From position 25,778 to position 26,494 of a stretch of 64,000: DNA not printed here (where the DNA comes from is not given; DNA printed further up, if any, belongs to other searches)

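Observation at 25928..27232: Prepilin peptidase reduced to its N-terminal Zn-ribbon domain, followed in frame after one TAA by an SD-less membrane GGDEF gene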

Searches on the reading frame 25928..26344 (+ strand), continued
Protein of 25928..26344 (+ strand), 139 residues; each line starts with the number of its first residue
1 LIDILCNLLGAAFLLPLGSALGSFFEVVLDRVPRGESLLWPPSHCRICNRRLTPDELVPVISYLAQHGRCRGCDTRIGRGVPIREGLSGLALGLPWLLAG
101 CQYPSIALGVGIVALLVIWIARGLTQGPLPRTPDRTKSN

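Call 58: search_protein_families(library=pfam, proteins=[P0353, P0297, P0254, P0356, P0322, P0261, P0294, P0330, P0335], max_evalue=0.001)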
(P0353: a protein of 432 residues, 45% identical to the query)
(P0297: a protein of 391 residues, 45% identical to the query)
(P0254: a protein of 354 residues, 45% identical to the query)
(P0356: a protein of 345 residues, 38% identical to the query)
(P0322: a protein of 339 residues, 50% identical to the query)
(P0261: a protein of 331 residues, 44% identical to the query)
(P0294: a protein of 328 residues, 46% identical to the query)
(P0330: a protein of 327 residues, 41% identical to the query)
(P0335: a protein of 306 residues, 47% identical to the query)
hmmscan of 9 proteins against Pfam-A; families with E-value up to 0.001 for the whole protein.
P0353 (432 aa): 2 families
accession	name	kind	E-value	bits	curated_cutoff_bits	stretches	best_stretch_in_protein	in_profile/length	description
PF06750.18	A24_N_bact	-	2.8e-36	123.9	23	1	14-96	1-83/84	Bacterial Peptidase A24 N-terminal domain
PF01478.23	Peptidase_A24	-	2.1e-11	44.6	26.5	2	338-378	63-103/104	Type IV leader peptidase family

P0297 (391 aa): 2 families
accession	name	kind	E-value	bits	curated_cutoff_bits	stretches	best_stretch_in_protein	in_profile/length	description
PF06750.18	A24_N_bact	-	1.4e-32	112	23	1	14-95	1-82/84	Bacterial Peptidase A24 N-terminal domain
PF01478.23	Peptidase_A24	-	1.2e-12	48.6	26.5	1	238-351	17-103/104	Type IV leader peptidase family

P0254 (354 aa): 5 families
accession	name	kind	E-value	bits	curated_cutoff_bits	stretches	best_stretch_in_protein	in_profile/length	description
PF06750.18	A24_N_bact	-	3.5e-44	149.2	23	2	63-144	1-82/84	Bacterial Peptidase A24 N-terminal domain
PF01478.23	Peptidase_A24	-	1.2e-06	29.3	26.5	1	159-308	2-103/104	Type IV leader peptidase family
PF12773.13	DZR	-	2.1e-05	25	27.3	0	84-125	7-35/45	Double zinc ribbon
PF13240.11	Zn_Ribbon_1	-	4.3e-05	23.6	25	0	117-125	2-10/23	zinc-ribbon domain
PF18912.6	DZR_2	-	0.0004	20.6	27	0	86-125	18-47/56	Double zinc ribbon domain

P0356 (345 aa): 2 families
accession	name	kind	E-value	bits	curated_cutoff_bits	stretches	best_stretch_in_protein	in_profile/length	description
PF06750.18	A24_N_bact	-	5.5e-50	167.8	23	2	84-159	6-81/84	Bacterial Peptidase A24 N-terminal domain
PF01478.23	Peptidase_A24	-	2.4e-17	63.7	26.5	1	180-305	1-104/104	Type IV leader peptidase family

P0322 (339 aa): 2 families
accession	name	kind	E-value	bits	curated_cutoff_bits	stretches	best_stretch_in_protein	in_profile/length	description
PF06750.18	A24_N_bact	-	1.4e-31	108.9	23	1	17-98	1-82/84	Bacterial Peptidase A24 N-terminal domain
PF01478.23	Peptidase_A24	-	1.8e-15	57.7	26.5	1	110-218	1-103/104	Type IV leader peptidase family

P0261 (331 aa): 2 families
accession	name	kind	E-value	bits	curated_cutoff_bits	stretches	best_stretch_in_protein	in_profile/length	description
PF06750.18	A24_N_bact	-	1.2e-36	125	23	1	11-93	1-83/84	Bacterial Peptidase A24 N-terminal domain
PF01478.23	Peptidase_A24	-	4.6e-07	30.7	26.5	1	116-239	2-104/104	Type IV leader peptidase family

P0294 (328 aa): 2 families
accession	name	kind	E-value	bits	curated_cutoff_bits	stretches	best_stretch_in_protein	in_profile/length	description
PF06750.18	A24_N_bact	-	1.8e-29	102.1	23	1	12-93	1-82/84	Bacterial Peptidase A24 N-terminal domain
PF01478.23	Peptidase_A24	-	2.5e-10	41.1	26.5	1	220-282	39-103/104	Type IV leader peptidase family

P0330 (327 aa): 2 families
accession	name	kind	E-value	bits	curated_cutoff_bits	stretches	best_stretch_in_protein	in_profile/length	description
PF06750.18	A24_N_bact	-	4.6e-37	126.4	23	1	80-163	1-84/84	Bacterial Peptidase A24 N-terminal domain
PF01478.23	Peptidase_A24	-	1.4e-16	61.2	26.5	1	174-281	2-103/104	Type IV leader peptidase family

P0335 (306 aa): 2 families
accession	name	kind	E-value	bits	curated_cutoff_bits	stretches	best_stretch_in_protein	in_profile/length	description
PF06750.18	A24_N_bact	-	1.3e-34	118.5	23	1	21-102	2-83/84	Bacterial Peptidase A24 N-terminal domain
PF01478.23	Peptidase_A24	-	7.4e-11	42.9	26.5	1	118-270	2-101/104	Type IV leader peptidase family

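Call 64: list_cluster_members(proteins=[P0248, P0250, P0251, P0255, P0256, P0258, P0260, P0264, P0265, P0269])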
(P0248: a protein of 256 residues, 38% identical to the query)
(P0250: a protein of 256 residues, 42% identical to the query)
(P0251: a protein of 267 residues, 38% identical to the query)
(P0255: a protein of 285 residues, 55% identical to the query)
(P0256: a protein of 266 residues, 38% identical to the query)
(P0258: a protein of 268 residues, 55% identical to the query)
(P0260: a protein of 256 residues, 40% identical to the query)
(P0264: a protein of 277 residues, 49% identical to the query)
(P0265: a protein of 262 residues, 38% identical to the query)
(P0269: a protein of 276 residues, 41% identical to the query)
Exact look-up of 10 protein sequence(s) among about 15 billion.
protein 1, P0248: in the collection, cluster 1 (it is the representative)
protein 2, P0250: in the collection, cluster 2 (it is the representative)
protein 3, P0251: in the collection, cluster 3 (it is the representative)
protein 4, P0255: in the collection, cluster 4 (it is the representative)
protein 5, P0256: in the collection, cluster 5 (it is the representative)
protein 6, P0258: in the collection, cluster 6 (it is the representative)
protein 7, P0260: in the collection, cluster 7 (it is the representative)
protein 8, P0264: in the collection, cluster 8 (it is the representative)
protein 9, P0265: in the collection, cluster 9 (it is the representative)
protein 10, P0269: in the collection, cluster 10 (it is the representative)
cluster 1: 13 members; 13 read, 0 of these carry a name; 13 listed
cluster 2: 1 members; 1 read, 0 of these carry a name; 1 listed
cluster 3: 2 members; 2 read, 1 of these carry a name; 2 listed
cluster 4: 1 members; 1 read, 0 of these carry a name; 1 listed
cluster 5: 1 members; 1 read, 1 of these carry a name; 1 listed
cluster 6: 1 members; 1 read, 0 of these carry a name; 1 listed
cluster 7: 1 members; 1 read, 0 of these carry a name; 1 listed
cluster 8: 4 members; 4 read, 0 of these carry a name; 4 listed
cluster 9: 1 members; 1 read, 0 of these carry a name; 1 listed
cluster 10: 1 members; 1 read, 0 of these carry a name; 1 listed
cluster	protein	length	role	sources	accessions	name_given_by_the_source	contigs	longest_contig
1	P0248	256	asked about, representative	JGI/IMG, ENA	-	-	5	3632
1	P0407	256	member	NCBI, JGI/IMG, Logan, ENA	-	-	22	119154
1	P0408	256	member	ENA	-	-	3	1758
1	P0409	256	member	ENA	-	-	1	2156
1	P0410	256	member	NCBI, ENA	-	-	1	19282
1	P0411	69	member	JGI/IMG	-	-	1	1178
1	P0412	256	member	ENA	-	-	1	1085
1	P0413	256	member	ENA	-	-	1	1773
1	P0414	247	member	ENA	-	-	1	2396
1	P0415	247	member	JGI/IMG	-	-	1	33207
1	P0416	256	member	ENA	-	-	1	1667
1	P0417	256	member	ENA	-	-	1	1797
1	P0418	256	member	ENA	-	-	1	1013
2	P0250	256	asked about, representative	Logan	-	-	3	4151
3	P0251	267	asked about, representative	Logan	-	-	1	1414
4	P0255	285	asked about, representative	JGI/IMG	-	-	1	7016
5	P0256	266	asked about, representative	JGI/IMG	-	leader peptidase (prepilin peptidase)/N-methyltransferase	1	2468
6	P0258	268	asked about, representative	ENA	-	-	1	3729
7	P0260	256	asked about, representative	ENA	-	-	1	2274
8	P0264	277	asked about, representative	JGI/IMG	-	-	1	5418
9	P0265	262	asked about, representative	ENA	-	-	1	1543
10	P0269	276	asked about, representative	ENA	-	-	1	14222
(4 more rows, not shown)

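Call 65: find_encoding_contigs(protein=P0407, flank=8000, max_places=10)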
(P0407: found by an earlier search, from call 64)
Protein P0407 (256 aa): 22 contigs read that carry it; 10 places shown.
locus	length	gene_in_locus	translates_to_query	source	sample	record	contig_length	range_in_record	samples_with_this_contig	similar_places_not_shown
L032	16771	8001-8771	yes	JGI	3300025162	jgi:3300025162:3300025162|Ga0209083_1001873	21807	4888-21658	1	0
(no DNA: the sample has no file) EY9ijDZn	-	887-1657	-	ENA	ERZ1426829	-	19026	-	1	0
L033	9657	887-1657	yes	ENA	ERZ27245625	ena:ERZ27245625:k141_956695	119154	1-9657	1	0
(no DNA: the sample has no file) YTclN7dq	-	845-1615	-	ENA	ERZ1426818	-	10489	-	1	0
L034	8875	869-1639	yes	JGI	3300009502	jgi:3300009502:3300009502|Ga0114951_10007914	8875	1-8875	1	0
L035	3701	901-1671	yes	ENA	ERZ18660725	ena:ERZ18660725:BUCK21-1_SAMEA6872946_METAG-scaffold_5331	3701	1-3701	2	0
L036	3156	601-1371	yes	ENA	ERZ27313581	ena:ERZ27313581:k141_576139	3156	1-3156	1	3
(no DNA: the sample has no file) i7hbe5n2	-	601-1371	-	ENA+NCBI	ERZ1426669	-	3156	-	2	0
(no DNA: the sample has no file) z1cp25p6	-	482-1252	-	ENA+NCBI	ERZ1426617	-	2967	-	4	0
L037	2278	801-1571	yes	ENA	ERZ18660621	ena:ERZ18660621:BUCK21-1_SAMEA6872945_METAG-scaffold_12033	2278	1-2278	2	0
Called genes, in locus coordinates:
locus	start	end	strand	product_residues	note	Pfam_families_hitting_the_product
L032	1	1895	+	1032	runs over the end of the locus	-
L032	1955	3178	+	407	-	-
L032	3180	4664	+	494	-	PF11104:PilM_2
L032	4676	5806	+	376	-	PF00437:T2SSE, PF13401:AAA_22 (weak)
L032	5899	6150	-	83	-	PF21748:UPF0150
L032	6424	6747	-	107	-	PF07963:N_methyl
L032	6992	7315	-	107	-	PF07963:N_methyl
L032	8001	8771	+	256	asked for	PF06750:A24_N_bact, PF01478:Peptidase_A24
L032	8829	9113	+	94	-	PF14947:HTH_45, PF14277:DUF4364 (weak)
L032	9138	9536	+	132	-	-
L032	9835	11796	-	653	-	-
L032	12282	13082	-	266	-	PF01040:UbiA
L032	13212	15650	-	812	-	PF13231:PMT_2, PF02366:PMT (weak)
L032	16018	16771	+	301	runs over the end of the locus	?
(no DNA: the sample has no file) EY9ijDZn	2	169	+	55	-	?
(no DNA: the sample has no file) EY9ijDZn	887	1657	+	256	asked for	PF06750:A24_N_bact, PF01478:Peptidase_A24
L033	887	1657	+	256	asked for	PF06750:A24_N_bact, PF01478:Peptidase_A24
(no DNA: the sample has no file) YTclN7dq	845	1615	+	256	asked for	PF06750:A24_N_bact, PF01478:Peptidase_A24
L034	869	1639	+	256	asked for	PF06750:A24_N_bact, PF01478:Peptidase_A24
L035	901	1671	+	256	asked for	PF06750:A24_N_bact, PF01478:Peptidase_A24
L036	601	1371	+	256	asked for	PF06750:A24_N_bact, PF01478:Peptidase_A24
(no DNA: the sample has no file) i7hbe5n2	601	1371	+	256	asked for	PF06750:A24_N_bact, PF01478:Peptidase_A24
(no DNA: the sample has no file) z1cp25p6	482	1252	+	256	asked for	PF06750:A24_N_bact, PF01478:Peptidase_A24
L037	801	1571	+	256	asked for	PF06750:A24_N_bact, PF01478:Peptidase_A24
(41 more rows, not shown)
